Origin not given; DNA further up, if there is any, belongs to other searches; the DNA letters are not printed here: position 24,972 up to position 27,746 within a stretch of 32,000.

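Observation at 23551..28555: Apparently intact Csu-like (archaic/sigma-class) chaperone-usher pilus operon in an otherwise eroding symbiont-type genome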

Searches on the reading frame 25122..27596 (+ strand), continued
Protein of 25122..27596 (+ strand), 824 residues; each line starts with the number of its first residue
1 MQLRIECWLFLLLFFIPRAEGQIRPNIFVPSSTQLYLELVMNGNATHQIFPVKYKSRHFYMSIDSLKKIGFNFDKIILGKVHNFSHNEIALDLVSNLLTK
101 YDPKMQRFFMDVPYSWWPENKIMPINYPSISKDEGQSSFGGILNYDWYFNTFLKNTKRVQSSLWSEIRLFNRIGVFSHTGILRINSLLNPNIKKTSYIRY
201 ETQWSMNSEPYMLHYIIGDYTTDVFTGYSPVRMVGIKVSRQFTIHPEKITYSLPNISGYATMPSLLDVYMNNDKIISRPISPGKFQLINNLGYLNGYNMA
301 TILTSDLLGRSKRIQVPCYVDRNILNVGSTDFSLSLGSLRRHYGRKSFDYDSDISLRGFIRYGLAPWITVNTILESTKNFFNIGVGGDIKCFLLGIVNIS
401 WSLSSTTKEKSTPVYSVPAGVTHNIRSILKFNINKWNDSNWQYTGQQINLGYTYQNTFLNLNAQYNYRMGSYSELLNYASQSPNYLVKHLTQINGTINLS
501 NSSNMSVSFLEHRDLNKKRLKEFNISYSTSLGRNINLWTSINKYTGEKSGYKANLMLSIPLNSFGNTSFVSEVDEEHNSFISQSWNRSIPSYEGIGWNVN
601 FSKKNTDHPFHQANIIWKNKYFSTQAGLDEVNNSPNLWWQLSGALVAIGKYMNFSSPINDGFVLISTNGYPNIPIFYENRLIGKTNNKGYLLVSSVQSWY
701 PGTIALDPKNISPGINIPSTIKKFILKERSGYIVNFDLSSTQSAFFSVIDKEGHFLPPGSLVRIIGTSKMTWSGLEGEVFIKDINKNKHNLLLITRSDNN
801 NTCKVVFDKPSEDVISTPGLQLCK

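Call 75: fold_search(model_id=the predicted structure, library=pdb)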
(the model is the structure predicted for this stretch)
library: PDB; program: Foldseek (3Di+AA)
matches with E <= 10: 936; with E <= 0.001: 144
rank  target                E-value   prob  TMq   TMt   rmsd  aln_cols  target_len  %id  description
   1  3rfz_B                4.7e-40  1.00  0.58  0.61  13.2       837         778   14  Crystal structure of the FimD usher bound to its cognate FimC:FimH substrate (released 2011-06-01)
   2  3rfz_E                3.4e-39  1.00  0.58  0.61  13.1       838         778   14  Crystal structure of the FimD usher bound to its cognate FimC:FimH substrate (released 2011-06-01)
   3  9bog_D                3.5e-38  1.00  0.56  0.57  15.3       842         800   13  Structural basis for adhesin secretion by the outer-membrane usher in type 1 pili (released 2024-10-09)
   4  9fw9_D                1.4e-37  1.00  0.57  0.68  10.9       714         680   14  Cryo-EM structure of the type 1 pilus assembly platform as part of the FimA-bound chaperone-usher pilus complex (FimDH (released 2025-06-04)
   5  9fy9_D                4.0e-37  1.00  0.57  0.67  11.1       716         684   14  Cryo-EM structure of the type 1 chaperone-usher pilus FimD-tip complex (FimDHGFC) - Conformer 1 (released 2025-06-04)
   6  9fxs_D                9.9e-34  1.00  0.57  0.70  10.4       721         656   15  Cryo-EM structure of the type 1 pilus complex including pilus rod and FimI-bound assembly platform after incorporation (released 2025-06-04)
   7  9fx8_D                9.6e-33  1.00  0.57  0.69  10.4       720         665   14  Cryo-EM structure of the FimI-bound type 1 pilus assembly platform complex - Local refinement (released 2025-06-04)
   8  6e14_D                1.2e-32  1.00  0.57  0.58  15.0       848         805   13  Handover mechanism of the growing pilus by the bacterial outer membrane usher FimD (released 2018-10-17)
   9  7lhg_C                3.4e-32  1.00  0.54  0.55  15.7       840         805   13  Cryo-EM structure of E. coli P pilus tip assembly intermediate PapC-PapD-PapK-PapG in the first conformation (released 2021-08-11)
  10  9fxb_D                8.5e-32  1.00  0.53  0.66  10.7       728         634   14  Cryo-EM structure of the type 1 pilus assembly platform as part of the FimI-bound chaperone-usher pilus complex (FimDH (released 2025-06-04)
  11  7lhh_C                7.2e-31  1.00  0.56  0.57  16.7       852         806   12  Cryo-EM structure of E. coli P pilus tip assembly intermediate PapC-PapD-PapK-PapG in the second conformation (released 2021-08-11)
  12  7lhi_C                2.5e-25  1.00  0.53  0.59  14.2       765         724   12  Cryo-EM structure of E. coli P pilus tip assembly intermediate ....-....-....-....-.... (released 2021-08-11)
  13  6cd2_C                5.5e-24  1.00  0.42  0.47  19.0       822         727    9  Crystal structure of the PapC usher bound to the chaperone-adhesin PapD-PapG (released 2018-10-03)
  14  3ohn_B                1.5e-20  1.00  0.38  0.64  18.1       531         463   15  Crystal structure of the FimD translocation domain (released 2011-06-01)
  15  3ohn_A                1.1e-19  1.00  0.38  0.64  17.9       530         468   14  Crystal structure of the FimD translocation domain (released 2011-06-01)
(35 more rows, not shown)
